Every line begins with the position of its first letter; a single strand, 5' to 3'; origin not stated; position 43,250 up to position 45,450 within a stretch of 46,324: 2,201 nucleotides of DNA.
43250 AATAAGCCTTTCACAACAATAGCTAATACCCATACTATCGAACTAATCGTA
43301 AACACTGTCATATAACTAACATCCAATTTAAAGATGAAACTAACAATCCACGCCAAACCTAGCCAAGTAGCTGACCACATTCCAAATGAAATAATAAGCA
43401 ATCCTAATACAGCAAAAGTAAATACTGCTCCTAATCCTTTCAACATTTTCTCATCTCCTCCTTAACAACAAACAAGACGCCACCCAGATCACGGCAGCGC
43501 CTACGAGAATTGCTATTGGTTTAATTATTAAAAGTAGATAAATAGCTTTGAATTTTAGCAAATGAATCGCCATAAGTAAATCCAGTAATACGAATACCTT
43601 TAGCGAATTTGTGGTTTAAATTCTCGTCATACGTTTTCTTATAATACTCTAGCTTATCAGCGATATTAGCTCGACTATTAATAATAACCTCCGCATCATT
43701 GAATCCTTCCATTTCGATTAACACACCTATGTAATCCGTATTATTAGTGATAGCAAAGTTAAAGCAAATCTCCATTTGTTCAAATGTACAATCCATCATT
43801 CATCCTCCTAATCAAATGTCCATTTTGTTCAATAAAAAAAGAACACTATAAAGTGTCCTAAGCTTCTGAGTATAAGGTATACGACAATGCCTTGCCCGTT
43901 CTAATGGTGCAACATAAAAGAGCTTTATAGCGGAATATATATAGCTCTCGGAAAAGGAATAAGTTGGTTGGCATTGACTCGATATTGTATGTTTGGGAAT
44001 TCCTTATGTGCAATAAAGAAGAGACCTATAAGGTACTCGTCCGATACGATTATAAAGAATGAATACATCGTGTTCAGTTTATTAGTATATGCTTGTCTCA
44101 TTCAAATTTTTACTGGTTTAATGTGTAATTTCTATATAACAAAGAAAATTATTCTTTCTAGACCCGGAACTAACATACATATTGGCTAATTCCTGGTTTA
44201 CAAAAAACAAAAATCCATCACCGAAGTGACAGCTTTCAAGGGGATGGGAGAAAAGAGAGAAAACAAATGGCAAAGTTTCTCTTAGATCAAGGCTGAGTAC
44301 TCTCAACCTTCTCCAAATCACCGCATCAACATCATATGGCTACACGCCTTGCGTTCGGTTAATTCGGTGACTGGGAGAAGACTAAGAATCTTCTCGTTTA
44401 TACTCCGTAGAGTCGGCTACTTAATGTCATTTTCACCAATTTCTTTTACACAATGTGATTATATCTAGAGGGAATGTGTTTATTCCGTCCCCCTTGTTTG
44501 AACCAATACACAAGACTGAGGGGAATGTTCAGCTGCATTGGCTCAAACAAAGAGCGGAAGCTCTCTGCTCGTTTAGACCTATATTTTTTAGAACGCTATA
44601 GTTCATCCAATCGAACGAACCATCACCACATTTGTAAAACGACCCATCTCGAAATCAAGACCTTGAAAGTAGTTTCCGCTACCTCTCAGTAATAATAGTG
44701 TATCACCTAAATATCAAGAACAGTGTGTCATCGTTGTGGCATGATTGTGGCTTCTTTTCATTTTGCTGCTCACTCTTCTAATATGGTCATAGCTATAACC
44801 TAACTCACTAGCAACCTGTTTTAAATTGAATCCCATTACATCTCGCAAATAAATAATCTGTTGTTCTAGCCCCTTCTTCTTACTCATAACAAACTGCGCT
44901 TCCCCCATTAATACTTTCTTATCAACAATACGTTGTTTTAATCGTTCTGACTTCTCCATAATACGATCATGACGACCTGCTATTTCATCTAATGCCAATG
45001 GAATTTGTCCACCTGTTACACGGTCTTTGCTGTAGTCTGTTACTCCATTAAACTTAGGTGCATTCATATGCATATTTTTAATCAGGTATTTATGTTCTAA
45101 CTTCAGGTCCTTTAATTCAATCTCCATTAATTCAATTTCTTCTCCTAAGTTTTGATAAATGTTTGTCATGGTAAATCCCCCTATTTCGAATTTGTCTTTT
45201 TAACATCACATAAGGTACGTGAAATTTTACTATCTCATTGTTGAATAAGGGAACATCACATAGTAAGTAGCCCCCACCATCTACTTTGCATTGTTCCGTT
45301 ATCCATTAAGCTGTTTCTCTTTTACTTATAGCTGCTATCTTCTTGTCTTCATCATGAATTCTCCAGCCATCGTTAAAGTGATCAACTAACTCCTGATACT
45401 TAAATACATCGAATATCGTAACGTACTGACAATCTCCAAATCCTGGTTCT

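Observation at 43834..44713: ~0.85-kb ORF-free, minus-strand-specific structured region between the late regulator and the late genes: candidate large non-coding RNA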

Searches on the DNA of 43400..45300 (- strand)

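Call 4: search_rna_families(source=window, start=43400, end=45300, threshold=evalue, max_evalue=10, show_alignments=3)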
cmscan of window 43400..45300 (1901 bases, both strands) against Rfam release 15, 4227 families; matches with E-value up to 10: 3.
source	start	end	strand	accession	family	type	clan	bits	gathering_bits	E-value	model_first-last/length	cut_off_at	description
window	44481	44562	-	RF03490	mir-1426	Gene; miRNA;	-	20.6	71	0.84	1-89/89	no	mir-1426 microRNA precursor family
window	44113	44208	-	RF02217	ZNFX1-AS1_3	Gene; lncRNA;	-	19.6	60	4.4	1-87/87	no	ZNFX1 antisense RNA 1 conserved region 3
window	44200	44285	+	RF00516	ylbH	Cis-reg; leader;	-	15.6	50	2.5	1-122/122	no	ylbH leader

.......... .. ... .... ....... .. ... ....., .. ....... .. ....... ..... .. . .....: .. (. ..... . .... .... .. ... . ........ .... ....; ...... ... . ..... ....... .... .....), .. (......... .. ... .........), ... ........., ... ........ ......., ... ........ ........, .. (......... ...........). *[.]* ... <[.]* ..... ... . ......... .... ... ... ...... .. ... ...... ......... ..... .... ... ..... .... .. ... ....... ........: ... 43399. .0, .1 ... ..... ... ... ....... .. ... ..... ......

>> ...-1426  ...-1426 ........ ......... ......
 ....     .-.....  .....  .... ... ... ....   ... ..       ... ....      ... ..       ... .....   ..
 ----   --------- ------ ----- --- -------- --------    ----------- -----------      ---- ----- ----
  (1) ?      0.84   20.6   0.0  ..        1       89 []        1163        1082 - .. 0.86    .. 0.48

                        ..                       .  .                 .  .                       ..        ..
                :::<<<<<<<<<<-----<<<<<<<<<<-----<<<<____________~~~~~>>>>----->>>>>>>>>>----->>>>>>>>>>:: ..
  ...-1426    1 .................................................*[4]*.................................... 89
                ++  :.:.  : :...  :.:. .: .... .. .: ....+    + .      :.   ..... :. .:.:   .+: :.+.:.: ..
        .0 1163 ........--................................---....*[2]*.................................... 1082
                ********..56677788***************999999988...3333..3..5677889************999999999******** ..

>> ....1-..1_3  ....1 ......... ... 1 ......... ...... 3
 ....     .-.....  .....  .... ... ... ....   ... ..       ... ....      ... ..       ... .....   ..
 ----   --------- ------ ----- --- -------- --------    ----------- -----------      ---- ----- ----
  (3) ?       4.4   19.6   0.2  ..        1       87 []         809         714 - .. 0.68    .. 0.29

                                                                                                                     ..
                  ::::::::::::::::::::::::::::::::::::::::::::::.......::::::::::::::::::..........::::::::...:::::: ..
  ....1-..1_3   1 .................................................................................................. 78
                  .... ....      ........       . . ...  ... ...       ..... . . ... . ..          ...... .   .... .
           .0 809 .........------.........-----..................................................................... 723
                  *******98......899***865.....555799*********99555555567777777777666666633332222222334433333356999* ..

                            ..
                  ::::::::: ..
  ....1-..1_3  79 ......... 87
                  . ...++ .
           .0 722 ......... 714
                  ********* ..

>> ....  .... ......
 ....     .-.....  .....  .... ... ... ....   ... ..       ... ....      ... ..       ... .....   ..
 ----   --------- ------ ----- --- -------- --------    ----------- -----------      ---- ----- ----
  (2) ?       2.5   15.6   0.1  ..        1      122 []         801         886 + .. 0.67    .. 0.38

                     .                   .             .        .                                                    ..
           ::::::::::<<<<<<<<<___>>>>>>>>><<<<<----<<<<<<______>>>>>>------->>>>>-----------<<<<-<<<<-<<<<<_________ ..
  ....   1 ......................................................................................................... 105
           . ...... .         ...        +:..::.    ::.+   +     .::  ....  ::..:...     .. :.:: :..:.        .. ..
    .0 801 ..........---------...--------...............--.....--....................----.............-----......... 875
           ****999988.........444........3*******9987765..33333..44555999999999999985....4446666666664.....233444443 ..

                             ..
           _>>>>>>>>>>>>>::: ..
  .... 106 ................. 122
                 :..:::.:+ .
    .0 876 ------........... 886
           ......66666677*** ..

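Call 6: search_dna_similar(query=window:43700-44800:-, collection=phages, mode=near, max_rows=30)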
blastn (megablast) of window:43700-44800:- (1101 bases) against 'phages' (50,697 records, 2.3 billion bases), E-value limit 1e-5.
Records with a match: 11; places in all: 11; records where one place covers at least 80% of the query: 0.
Best place of each record, by identity: >=99% 4; 80-90% 7.
By first word of the organism name: Bacillus 11.
By host as written in the record: Bacillus thuringiensis 4; Bacillus cereus 2; Bacillus thuringiensis serovar tenebrionis strain YBT-1765 2; Bacillus cereus NC7401/2455 1; Bacillus cereus IS075 1; Bacillus cereus 367-H 1.
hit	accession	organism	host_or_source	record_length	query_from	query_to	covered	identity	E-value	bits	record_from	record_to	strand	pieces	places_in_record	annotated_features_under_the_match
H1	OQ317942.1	Bacillus phage 0105phi7-2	Bacillus thuringiensis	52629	295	685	30%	81.0%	1e-47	258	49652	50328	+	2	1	hypothetical protein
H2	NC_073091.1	Bacillus phage 0105phi7-2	Bacillus thuringiensis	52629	295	685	30%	81.0%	1e-47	258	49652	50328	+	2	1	hypothetical protein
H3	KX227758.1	Bacillus phage PfNC7401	Bacillus cereus NC7401/2455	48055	233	685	27%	81.0%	2e-35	218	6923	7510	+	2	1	hypothetical protein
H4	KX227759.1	Bacillus phage PfIS075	Bacillus cereus IS075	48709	233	685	27%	81.0%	2e-35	218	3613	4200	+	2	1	hypothetical protein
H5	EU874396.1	Bacillus phage IEBH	Bacillus thuringiensis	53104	442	693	23%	87.4%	1e-73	283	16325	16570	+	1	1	none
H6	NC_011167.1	Bacillus phage IEBH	Bacillus thuringiensis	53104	442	693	23%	87.4%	1e-73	283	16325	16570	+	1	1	none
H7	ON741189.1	Bacillus phage vB_BceS_LY4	Bacillus cereus 367-H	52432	445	693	23%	88.0%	2e-75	289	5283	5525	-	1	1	none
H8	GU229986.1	Bacillus phage 250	Bacillus cereus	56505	653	685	3%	100.0%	5e-7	62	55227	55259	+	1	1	none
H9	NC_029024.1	Bacillus phage 250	Bacillus cereus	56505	653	685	3%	100.0%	5e-7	62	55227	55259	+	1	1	none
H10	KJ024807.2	Bacillus phage vB_BtS_BMBtp3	Bacillus thuringiensis serovar ...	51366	653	684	3%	100.0%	2e-6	60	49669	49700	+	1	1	none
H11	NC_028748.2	Bacillus phage vB_BtS_BMBtp3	Bacillus thuringiensis serovar ...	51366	653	684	3%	100.0%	2e-6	60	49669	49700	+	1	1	none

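Call 7: get_annotated_region(hit=H5, flank=3000)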
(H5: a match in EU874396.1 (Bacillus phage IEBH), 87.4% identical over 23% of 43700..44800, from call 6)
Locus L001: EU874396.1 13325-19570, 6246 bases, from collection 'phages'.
description: Bacillus phage IEBH, complete genome.
organism: Bacillus phage IEBH (NCBI taxid 2884422)
taxonomy: Viruses; Duplodnaviria; Heunggongvirae; Uroviricota; Caudoviricetes; Cecivirus; Cecivirus IEBH
host: Bacillus thuringiensis; source: -; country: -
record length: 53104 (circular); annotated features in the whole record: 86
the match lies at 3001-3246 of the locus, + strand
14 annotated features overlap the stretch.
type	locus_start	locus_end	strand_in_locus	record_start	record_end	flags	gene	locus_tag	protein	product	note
CDS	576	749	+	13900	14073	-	-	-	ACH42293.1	hypothetical protein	-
CDS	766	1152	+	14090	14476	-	-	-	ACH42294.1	hypothetical protein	DUF 1064 superfamily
CDS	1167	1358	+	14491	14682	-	-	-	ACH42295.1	hypothetical protein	-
CDS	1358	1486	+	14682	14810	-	-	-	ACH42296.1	hypothetical protein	-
CDS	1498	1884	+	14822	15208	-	-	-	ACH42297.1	hypothetical protein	-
CDS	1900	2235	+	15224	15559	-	-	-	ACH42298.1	hypothetical protein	-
CDS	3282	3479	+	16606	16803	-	-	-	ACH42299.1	hypothetical protein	-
CDS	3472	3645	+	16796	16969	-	-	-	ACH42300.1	hypothetical protein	-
CDS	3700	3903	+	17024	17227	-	-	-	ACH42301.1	hypothetical protein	-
CDS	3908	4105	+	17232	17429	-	-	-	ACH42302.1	hypothetical protein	-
CDS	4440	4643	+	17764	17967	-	-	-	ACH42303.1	hypothetical protein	-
CDS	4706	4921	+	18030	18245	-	-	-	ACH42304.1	hypothetical protein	-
CDS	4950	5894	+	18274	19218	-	-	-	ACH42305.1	terminase small subunit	terminase 5 and 2 superfamily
CDS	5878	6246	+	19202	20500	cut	-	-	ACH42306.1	terminase large subunit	terminase 3 superfamily; DUF 1545 superfamily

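Call 8: get_annotated_region(hit=H1, flank=3000)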
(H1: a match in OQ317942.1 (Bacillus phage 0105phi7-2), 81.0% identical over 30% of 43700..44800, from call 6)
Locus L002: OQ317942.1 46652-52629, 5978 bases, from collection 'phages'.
description: Bacillus phage 0105phi7-2, complete genome.
organism: Bacillus phage 0105phi7-2 (NCBI taxid 3025408)
taxonomy: Viruses; Duplodnaviria; Heunggongvirae; Uroviricota; Caudoviricetes
host: Bacillus thuringiensis; source: -; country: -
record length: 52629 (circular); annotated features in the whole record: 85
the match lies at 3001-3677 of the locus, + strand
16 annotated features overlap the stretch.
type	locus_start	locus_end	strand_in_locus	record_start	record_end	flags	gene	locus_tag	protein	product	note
CDS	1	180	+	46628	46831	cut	-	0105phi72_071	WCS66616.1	hypothetical protein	member of 70 residue family in Bacillus chromosomes and phages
CDS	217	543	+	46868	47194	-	-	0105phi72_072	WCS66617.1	hypothetical protein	member of 118 residue family in Bacillus chromosomes and Bacillus phage phi4B1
CDS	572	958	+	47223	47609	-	-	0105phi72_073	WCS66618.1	DNA endonuclease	HHpred match to model for P00641 T7 endonuclease I and related endonuclease models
CDS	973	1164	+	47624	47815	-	-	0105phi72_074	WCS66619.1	hypothetical protein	member of family of 63 residue proteins encoded in Bacillus genomes and phages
CDS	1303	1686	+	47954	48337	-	-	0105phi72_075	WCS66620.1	putative ArpU-like transcripition activiator of late transcription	HHpred match to TIGR01637 ArpU family InterPro: IPR006524 and TIGR01636 RinA, InterPro: IRP006523; Both are prophage ...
CDS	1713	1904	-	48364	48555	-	-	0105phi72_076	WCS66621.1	hypothetical protein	member of small family of 62 residue proteins in Bacillus chromosomes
CDS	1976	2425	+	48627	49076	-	-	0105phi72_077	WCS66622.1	DNA N-6-adenine methyltransferase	HHpred match to TIGR01712 (Interpro:IPR008593) phage N-6-adenine-methyltransferase, and related models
CDS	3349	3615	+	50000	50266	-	-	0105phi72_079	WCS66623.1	hypothetical protein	member of small family of 90 residue proteins from Bacillus genomes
CDS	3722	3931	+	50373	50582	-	-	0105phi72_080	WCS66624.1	hypothetical protein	Some blastP matches are annotated with an 18 residue longer N-terminal end; member of large 70 residue family in ...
CDS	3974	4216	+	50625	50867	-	-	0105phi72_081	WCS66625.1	hypothetical protein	There is length heterogeneiticy of the BlastP matches on both N and C-terminii; Most homologs are in Bacillus, but a ...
CDS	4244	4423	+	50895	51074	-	-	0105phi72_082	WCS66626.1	hypothetical protein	member of 60-70 residue family in Bacillus chromosomes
CDS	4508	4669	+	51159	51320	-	-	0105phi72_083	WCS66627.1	hypothetical protein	The middle section of the sequence diverges rapidly in sequence and length relative to the terminal sequences; member ...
CDS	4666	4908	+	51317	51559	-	-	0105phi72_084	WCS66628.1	hypothetical protein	member of 80 residue family in Bacillus chromosomes and phages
CDS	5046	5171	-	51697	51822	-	-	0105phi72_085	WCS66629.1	hypothetical protein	member of a 41 residue family in Bacillus chromosomes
CDS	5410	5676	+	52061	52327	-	-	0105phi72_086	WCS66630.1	hypothetical protein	Some homologs are the same length; others tend to have 10-15 residues inserted in the middle of the sequence; Typically ...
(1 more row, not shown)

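Call 9: get_annotated_region(hit=H3, flank=3000)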
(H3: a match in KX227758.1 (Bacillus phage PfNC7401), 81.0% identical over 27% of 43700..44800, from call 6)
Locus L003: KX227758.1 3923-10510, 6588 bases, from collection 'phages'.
description: Bacillus phage PfNC7401, complete genome.
organism: Bacillus phage PfNC7401 (NCBI taxid 1868601)
taxonomy: Viruses; Duplodnaviria; Heunggongvirae; Uroviricota; Caudoviricetes; Cecivirus
host: Bacillus cereus NC7401/2455; source: -; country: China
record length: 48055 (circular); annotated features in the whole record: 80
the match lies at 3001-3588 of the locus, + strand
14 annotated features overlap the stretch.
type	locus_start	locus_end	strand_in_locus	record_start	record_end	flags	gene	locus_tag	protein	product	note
CDS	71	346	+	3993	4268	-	-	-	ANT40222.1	hypothetical protein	-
CDS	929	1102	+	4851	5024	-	-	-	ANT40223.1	hypothetical protein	-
CDS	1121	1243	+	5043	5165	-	-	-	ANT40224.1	hypothetical protein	-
CDS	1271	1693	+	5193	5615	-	-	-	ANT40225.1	hypothetical protein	-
CDS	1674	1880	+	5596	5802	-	-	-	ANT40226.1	hypothetical protein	-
CDS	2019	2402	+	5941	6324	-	-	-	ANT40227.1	ArpU family transcriptional regulator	-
CDS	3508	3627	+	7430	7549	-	-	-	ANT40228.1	hypothetical protein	-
CDS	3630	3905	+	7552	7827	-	-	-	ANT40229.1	hypothetical protein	-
CDS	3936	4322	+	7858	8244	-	-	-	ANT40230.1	hypothetical protein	-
CDS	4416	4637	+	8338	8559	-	-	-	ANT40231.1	hypothetical protein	-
CDS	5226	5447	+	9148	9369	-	-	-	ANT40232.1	hypothetical protein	-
CDS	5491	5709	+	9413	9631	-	-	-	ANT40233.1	hypothetical protein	-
CDS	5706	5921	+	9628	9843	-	-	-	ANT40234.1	hypothetical protein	-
CDS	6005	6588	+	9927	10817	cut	-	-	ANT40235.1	terminase small subunit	-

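Call 10: search_dna_similar(query=window:43800-44720:-, collection=phages, mode=distant, max_rows=60)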
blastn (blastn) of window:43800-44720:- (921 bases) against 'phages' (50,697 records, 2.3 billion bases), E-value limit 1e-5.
Records with a match: 12; places in all: 12; records where one place covers at least 80% of the query: 0.
Best place of each record, by identity: >=99% 2; 80-90% 3; 60-80% 7.
By first word of the organism name: Bacillus 12.
By host as written in the record: Bacillus thuringiensis 4; Bacillus cereus 3; Bacillus thuringiensis serovar tenebrionis strain YBT-1765 2; Bacillus cereus 367-H 1; Bacillus cereus NC7401/2455 1; Bacillus cereus IS075 1.
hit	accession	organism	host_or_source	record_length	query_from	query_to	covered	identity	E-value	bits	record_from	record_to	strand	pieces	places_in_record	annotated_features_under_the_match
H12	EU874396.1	Bacillus phage IEBH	Bacillus thuringiensis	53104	147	613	43%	83.2%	2e-79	397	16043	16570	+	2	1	none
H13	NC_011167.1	Bacillus phage IEBH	Bacillus thuringiensis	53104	147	613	43%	83.2%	2e-79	397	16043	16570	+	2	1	none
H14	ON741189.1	Bacillus phage vB_BceS_LY4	Bacillus cereus 367-H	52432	147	613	43%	83.2%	2e-80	397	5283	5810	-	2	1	none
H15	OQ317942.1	Bacillus phage 0105phi7-2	Bacillus thuringiensis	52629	152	605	44%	75.3%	8e-59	294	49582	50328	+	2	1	hypothetical protein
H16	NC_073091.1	Bacillus phage 0105phi7-2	Bacillus thuringiensis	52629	152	605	44%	75.3%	8e-59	294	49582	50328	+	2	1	hypothetical protein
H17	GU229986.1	Bacillus phage 250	Bacillus cereus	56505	147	605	37%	78.4%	5e-23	279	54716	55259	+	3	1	none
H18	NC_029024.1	Bacillus phage 250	Bacillus cereus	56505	147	605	37%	78.4%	5e-23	279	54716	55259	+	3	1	none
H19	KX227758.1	Bacillus phage PfNC7401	Bacillus cereus NC7401/2455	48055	153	605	32%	79.2%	3e-45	249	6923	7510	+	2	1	hypothetical protein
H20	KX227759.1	Bacillus phage PfIS075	Bacillus cereus IS075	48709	153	605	32%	79.2%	3e-45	249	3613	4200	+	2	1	hypothetical protein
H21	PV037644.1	Bacillus phage vB_BcM_CUBc25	Bacillus cereus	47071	332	422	10%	76.9%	2e-9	71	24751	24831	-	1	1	hypothetical protein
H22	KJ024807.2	Bacillus phage vB_BtS_BMBtp3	Bacillus thuringiensis serovar ...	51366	573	604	3%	100.0%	4e-6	59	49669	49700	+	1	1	none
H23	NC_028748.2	Bacillus phage vB_BtS_BMBtp3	Bacillus thuringiensis serovar ...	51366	573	604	3%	100.0%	4e-6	59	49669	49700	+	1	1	none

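Call 13: get_annotated_region(hit=H14, flank=2500)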
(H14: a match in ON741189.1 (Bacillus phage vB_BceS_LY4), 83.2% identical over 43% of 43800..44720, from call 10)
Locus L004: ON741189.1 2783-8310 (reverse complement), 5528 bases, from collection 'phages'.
description: Bacillus phage vB_BceS_LY4, complete genome.
organism: Bacillus phage vB_BceS_LY4 (NCBI taxid 2961707)
taxonomy: Viruses; Duplodnaviria; Heunggongvirae; Uroviricota; Caudoviricetes; Cecivirus
host: Bacillus cereus 367-H; source: -; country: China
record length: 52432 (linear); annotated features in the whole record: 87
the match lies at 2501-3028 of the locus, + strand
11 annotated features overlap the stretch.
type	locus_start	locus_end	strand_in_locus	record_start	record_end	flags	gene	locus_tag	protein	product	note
CDS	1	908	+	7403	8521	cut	-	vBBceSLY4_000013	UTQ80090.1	transposase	-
CDS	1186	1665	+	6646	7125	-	-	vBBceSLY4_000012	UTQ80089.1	hypothetical protein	-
CDS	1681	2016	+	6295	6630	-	-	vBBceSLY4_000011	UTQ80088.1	hypothetical protein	-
CDS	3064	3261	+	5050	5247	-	-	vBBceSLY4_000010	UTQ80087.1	hypothetical protein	-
CDS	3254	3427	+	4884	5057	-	-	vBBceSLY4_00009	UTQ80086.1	hypothetical protein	-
CDS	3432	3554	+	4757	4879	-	-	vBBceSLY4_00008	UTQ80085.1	hypothetical protein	-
CDS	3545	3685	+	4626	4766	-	-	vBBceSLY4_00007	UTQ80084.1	hypothetical protein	-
CDS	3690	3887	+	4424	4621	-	-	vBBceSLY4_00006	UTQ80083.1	hypothetical protein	-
CDS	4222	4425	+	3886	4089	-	-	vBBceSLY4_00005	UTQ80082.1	hypothetical protein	-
CDS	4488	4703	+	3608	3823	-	-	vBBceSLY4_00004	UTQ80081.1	hypothetical protein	-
CDS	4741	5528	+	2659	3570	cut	-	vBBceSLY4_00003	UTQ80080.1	terminase small subunit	-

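Call 14: get_annotated_region(hit=H17, flank=2500)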
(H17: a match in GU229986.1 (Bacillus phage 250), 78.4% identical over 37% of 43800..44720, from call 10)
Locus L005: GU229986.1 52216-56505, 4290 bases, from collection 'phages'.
description: Bacillus phage 250, complete genome.
organism: Bacillus phage 250 (NCBI taxid 2880539)
taxonomy: Viruses; Duplodnaviria; Heunggongvirae; Uroviricota; Caudoviricetes; Cecivirus; Cecivirus cv250
host: Bacillus cereus; source: -; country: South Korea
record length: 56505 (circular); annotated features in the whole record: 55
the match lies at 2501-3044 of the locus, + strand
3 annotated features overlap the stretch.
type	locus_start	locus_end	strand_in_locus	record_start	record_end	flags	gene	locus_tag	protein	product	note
CDS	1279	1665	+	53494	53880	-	-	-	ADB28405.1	hypothetical protein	-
CDS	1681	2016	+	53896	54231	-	-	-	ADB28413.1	hypothetical protein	-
misc_feature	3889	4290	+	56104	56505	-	-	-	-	-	similar to resolvase domain-containing protein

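Call 15: get_annotated_region(hit=H22, flank=2500)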
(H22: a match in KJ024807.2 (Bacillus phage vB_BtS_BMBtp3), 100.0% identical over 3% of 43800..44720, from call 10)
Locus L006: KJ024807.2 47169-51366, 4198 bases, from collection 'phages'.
description: Bacillus phage vB_BtS_BMBtp3, complete genome.
organism: Bacillus phage vB_BtS_BMBtp3 (NCBI taxid 1445809)
taxonomy: Viruses; Duplodnaviria; Heunggongvirae; Uroviricota; Caudoviricetes; Waukeshavirus; Waukeshavirus BMBtp3
host: Bacillus thuringiensis serovar tenebrionis strain YBT-1765; source: -; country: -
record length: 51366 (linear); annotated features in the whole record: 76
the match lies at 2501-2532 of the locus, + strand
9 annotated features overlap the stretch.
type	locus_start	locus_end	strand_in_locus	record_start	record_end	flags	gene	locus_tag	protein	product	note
CDS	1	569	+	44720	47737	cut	-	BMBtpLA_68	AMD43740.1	mobile element protein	-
CDS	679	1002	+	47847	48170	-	-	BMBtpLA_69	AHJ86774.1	hypothetical protein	-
CDS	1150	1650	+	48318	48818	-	-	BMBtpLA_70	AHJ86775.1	positive control sigma-like factor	-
CDS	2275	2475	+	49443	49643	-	-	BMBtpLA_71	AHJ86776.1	hypothetical protein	-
CDS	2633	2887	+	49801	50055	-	-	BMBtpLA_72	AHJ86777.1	hypothetical protein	-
CDS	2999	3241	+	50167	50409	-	-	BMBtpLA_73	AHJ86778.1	hypothetical protein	-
CDS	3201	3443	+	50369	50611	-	-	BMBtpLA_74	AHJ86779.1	hypothetical protein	-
CDS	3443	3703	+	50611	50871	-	-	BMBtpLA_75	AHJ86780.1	hypothetical protein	-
CDS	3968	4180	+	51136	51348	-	-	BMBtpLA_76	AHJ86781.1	hypothetical protein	-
